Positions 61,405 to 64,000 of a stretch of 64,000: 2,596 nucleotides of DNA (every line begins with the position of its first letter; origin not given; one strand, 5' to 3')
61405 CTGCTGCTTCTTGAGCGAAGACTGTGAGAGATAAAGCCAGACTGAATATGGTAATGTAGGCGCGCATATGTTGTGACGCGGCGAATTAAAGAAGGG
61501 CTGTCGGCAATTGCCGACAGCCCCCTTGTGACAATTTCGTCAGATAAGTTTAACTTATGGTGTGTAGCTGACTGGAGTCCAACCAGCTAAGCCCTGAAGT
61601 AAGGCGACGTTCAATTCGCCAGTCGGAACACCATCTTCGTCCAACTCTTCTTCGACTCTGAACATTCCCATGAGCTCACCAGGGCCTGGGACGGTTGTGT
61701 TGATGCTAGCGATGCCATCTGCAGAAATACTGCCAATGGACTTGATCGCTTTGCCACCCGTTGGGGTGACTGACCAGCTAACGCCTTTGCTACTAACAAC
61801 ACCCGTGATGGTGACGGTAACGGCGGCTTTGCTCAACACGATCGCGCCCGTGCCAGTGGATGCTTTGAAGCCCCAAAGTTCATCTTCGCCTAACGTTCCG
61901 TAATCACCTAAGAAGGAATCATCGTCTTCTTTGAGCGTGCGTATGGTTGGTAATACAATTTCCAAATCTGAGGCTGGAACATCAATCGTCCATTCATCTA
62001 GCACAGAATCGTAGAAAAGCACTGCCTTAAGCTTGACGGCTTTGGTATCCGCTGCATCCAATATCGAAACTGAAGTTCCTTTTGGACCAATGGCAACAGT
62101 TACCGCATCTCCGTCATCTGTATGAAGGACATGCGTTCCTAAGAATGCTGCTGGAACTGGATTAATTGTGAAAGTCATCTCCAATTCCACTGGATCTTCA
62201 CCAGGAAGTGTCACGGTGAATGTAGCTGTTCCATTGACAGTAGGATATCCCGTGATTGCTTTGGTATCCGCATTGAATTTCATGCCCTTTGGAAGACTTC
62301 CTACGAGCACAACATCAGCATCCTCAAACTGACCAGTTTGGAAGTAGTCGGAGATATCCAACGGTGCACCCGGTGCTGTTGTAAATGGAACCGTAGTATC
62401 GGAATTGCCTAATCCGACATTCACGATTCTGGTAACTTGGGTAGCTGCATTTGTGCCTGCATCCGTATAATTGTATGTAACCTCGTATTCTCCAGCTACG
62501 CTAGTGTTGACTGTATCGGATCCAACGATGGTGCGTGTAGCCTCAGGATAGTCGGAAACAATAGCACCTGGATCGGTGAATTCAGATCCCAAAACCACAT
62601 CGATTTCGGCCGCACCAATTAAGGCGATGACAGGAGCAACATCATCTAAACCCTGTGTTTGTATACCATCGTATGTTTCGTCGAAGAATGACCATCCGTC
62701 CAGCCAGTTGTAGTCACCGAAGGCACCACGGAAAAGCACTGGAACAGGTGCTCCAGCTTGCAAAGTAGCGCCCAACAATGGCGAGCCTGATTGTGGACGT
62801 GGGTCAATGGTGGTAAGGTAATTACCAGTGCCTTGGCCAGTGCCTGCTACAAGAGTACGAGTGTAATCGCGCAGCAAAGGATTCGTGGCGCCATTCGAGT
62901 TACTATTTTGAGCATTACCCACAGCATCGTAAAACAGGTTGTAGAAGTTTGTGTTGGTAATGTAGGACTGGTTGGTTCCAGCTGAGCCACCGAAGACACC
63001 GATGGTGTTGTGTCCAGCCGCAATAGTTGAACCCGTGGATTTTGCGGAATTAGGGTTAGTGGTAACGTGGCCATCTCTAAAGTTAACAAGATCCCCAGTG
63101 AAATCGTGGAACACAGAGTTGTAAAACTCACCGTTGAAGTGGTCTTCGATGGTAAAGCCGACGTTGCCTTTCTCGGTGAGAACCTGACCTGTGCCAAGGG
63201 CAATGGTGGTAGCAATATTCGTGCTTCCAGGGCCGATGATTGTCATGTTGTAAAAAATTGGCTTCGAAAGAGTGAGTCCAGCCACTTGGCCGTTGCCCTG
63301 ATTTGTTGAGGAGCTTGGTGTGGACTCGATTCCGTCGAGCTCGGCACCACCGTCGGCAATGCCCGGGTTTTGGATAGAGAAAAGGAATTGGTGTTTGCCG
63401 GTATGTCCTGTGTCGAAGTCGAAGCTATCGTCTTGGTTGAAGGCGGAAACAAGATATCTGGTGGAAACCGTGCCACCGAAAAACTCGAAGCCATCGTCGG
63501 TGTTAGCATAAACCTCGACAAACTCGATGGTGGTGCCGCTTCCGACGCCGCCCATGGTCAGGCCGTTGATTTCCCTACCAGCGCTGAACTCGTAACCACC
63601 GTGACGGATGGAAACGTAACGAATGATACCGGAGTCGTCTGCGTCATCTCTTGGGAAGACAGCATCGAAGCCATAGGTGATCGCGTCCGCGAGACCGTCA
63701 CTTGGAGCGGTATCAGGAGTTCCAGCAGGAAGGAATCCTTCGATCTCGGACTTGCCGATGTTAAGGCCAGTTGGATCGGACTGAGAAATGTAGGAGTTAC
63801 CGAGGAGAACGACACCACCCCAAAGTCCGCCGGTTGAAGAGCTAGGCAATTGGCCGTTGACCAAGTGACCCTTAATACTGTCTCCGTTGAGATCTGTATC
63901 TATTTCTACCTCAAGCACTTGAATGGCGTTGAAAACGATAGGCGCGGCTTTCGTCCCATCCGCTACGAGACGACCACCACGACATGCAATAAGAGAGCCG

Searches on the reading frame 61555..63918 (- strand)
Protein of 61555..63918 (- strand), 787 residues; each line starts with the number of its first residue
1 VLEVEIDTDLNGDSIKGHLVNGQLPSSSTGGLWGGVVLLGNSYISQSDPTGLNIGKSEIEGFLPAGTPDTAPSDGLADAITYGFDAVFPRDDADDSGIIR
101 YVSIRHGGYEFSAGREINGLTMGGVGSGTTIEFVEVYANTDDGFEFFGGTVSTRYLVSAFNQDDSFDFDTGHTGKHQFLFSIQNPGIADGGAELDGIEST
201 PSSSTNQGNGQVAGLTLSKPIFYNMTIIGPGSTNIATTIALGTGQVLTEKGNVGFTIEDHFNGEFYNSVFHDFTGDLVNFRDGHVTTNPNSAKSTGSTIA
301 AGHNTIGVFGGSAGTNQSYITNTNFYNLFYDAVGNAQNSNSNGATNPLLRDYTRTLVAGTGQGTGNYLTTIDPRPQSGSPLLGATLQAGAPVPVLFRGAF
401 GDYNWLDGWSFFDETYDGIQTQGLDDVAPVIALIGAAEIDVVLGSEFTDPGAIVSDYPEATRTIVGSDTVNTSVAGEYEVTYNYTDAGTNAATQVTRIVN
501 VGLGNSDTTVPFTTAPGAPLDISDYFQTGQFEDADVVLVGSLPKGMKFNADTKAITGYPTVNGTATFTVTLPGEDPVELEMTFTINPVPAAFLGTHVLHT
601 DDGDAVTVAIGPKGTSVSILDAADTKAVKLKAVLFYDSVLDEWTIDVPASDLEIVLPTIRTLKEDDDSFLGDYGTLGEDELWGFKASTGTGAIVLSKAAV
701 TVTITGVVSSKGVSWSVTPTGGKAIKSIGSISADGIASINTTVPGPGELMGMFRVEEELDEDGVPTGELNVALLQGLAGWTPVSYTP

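Call 57: search_protein_families(library=pfam, proteins=[window:61555-63918:-], max_evalue=0.0001)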
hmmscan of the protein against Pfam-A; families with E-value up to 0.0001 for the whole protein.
window:61555-63918:- (787 aa): 2 families
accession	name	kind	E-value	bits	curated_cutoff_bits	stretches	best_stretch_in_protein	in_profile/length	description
PF16403.11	Bact_surface_Ig-like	-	1.2e-11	44.9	27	1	431-501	1-71/71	Bacterial surface protein, Ig-like domain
PF05345.18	He_PIG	-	9.3e-06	26.4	24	1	537-585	43-93/96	Putative Ig domain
